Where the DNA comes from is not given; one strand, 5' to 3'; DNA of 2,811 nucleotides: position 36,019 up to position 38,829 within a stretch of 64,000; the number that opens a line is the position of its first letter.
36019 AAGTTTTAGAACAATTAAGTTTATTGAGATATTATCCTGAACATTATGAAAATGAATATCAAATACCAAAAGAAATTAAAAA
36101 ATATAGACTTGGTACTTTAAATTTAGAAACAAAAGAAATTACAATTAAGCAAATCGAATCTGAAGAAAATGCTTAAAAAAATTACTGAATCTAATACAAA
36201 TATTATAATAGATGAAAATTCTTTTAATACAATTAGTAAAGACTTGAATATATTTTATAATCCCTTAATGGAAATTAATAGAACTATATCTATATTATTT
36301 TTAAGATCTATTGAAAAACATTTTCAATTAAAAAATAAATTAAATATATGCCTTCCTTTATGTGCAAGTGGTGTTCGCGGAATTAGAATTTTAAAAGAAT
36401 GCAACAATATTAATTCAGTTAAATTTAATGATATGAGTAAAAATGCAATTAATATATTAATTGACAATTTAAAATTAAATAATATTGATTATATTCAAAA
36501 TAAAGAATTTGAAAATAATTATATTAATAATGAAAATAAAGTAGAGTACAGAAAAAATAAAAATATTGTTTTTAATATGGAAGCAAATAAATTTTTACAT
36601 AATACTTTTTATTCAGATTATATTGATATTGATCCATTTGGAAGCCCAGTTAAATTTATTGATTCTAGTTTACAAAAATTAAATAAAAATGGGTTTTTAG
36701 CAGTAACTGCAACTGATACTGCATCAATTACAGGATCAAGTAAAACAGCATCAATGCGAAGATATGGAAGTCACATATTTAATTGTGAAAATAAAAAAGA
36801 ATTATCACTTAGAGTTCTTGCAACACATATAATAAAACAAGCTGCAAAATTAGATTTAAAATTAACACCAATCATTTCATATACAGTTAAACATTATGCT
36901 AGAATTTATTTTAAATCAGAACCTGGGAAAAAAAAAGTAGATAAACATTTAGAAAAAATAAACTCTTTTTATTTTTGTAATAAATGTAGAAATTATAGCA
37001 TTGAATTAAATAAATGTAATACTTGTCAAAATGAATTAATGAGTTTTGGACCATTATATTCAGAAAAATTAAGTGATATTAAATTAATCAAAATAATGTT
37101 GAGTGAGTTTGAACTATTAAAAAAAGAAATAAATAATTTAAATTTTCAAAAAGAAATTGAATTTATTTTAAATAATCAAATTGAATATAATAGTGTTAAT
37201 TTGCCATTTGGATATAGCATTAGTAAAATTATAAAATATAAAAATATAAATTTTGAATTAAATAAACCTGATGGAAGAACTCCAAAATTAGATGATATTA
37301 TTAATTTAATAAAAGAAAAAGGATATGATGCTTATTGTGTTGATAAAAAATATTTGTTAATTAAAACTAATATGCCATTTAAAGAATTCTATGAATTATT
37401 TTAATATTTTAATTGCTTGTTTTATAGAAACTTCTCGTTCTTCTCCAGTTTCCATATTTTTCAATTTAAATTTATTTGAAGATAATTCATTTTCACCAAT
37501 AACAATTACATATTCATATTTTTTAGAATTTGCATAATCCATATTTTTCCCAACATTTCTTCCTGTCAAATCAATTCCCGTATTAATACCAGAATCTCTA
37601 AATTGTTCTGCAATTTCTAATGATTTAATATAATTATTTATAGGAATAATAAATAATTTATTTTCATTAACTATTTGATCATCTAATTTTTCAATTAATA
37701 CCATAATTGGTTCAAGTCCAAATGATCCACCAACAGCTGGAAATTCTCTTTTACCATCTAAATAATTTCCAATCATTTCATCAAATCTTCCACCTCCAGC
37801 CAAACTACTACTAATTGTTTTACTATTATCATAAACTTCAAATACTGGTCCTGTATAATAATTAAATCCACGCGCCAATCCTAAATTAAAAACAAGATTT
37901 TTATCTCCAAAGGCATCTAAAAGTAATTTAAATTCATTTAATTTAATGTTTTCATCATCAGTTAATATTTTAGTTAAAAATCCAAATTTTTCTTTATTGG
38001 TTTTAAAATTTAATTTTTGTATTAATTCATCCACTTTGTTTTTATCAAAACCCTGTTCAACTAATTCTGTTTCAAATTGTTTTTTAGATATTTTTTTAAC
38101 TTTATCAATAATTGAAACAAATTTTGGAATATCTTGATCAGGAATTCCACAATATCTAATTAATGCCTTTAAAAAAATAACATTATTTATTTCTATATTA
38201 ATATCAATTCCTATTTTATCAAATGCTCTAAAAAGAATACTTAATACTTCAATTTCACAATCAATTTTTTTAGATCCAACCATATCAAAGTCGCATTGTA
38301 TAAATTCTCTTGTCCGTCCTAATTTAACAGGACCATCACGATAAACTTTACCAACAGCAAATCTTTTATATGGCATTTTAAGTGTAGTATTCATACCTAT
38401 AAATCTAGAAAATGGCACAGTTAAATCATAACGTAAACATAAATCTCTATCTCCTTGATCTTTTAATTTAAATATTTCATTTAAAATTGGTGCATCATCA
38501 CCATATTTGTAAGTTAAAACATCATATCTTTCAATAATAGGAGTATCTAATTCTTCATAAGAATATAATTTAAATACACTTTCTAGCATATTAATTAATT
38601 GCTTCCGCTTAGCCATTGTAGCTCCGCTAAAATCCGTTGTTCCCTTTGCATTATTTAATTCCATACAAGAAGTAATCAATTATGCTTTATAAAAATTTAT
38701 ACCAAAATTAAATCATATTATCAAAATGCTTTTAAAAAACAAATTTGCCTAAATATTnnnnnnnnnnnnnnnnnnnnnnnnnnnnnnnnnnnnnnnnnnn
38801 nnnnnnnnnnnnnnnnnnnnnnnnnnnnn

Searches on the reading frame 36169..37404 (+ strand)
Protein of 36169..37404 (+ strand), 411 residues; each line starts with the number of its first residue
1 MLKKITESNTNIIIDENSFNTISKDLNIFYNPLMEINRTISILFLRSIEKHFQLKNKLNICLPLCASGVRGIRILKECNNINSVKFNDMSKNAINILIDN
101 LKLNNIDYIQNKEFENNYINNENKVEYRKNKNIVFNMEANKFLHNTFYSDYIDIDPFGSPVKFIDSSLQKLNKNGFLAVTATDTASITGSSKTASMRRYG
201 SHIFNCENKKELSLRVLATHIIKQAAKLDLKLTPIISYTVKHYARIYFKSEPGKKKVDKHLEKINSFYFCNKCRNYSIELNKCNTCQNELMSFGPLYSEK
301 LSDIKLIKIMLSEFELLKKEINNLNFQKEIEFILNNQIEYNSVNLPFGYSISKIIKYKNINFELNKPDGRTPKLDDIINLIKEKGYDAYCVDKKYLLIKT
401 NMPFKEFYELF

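Call 70: search_protein_families(library=pfam, proteins=[window:36169-37404:+], max_evalue=0.001)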
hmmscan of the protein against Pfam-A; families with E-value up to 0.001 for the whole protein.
window:36169-37404:+ (411 aa): 1 family
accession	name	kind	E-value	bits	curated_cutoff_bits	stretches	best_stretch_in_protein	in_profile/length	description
PF02005.22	TRM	-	9.2e-75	252.6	27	1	15-409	8-373/376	N2,N2-dimethylguanosine tRNA methyltransferase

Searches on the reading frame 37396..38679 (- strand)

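Call 70: search_protein_families(library=pfam, proteins=[window:37396-38679:-], max_evalue=0.001)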
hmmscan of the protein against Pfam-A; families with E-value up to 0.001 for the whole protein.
window:37396-38679:- (427 aa): 4 families
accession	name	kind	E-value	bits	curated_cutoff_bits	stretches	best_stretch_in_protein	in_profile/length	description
PF13393.11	tRNA-synt_His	-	4e-40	138.4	25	1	14-325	2-308/308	Histidyl-tRNA synthetase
PF03129.25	HGTP_anticodon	-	2.2e-16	60.2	21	1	342-427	2-92/94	Anticodon binding domain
PF01409.25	tRNA-synt_2d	-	2.5e-07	30.9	19.8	1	24-137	18-136/246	tRNA synthetases class II core domain (F)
PF09288.16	UBA_3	-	0.00085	19.5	20.4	0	204-229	14-40/55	Fungal ubiquitin-associated domain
